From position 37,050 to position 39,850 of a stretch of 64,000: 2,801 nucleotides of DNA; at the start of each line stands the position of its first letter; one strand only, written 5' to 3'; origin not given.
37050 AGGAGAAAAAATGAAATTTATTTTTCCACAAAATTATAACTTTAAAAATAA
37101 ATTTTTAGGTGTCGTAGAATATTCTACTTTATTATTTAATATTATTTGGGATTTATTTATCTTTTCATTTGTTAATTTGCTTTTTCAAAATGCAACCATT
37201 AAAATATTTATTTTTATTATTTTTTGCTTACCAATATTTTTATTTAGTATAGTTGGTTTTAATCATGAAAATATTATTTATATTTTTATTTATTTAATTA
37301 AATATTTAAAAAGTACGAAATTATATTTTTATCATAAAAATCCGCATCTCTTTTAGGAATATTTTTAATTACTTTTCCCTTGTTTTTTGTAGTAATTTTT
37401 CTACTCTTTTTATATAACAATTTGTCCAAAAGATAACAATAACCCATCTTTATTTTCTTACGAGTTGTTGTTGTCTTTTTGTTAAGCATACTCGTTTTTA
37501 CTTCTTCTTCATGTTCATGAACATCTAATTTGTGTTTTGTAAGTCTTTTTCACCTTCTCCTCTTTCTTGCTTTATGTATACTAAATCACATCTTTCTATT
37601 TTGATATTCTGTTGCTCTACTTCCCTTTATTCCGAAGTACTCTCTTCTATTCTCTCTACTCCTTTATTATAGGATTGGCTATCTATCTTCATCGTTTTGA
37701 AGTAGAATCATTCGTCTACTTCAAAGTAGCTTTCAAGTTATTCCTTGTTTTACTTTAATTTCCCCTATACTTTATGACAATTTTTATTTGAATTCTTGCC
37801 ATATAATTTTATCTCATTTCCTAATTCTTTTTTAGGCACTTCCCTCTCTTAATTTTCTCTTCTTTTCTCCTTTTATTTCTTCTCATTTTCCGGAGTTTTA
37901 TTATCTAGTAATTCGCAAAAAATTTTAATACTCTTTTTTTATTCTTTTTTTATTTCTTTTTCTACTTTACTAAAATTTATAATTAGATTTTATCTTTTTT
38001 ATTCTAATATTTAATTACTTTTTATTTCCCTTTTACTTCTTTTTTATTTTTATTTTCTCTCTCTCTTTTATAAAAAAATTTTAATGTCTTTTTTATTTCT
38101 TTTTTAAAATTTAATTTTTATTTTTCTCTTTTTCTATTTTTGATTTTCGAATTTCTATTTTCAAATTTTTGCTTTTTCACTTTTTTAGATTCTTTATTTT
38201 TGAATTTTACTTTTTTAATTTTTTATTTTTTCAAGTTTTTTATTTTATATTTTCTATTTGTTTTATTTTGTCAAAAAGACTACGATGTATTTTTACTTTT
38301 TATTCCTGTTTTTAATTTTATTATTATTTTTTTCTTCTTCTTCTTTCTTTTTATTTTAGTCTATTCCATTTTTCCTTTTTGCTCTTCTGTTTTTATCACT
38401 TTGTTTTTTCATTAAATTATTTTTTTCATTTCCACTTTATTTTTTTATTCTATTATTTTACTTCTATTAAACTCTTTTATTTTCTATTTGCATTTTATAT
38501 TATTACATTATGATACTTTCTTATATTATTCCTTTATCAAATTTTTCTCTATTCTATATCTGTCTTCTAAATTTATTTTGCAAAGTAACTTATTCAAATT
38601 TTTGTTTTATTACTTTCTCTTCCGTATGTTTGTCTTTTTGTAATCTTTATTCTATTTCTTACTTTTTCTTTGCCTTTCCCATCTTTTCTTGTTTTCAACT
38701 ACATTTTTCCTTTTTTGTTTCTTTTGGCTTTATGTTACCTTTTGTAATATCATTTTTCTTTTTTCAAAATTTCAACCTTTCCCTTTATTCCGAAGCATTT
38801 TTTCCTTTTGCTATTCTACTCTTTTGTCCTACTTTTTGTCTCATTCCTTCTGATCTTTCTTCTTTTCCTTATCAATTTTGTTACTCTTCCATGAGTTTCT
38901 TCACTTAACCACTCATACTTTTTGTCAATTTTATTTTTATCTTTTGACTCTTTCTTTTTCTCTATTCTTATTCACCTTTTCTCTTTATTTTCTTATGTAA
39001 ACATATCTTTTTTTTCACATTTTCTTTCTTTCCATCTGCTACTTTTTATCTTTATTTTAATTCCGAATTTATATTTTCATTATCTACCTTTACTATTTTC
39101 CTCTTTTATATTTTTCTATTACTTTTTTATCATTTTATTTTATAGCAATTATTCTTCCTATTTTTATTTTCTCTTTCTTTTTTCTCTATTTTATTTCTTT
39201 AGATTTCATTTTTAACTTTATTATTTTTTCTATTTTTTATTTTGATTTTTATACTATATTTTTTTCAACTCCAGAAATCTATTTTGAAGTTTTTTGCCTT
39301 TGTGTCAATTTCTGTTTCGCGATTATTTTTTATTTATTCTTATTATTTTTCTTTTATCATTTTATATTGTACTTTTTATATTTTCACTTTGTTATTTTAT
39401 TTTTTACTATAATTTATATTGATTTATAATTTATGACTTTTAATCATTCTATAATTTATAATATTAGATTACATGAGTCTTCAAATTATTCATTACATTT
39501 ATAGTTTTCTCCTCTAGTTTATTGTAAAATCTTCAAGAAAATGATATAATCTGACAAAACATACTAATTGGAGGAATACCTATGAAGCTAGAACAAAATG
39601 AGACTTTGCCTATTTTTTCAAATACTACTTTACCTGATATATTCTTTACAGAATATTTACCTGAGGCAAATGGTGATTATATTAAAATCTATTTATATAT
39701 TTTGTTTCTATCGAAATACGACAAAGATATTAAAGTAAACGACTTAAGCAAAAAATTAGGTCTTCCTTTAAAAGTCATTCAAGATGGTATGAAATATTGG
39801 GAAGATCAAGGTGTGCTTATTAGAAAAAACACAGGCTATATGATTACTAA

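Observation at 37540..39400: About 2 kb of non-coding DNA that is almost G-free on the + strand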

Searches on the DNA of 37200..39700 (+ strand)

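Call 10: search_dna_similar(query=window:37357-39581:+, collection=plasmids, mode=distant)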
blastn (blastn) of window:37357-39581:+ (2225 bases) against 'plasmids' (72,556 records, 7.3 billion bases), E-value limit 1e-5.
No match.

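Call 56: search_rna_families(source=window, start=37200, end=39700, threshold=evalue, max_evalue=1)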
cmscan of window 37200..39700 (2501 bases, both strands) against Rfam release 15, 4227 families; matches with E-value up to 1: 2.
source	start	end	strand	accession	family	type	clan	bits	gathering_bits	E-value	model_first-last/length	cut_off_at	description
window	37430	37481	+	RF04344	Plastid-psbA-3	Cis-reg;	CL00153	23.5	48.4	0.31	1-57/57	no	Plastid-psbA-3 3UTR RNA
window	37418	37489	+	RF00785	mir-90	Gene; miRNA;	-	21.2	68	0.38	1-84/84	no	mir-90 microRNA precursor family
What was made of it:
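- On Structured non-coding RNA (any Rfam family): At E <= 1 only two spurious sub-threshold hits appear (call 56).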
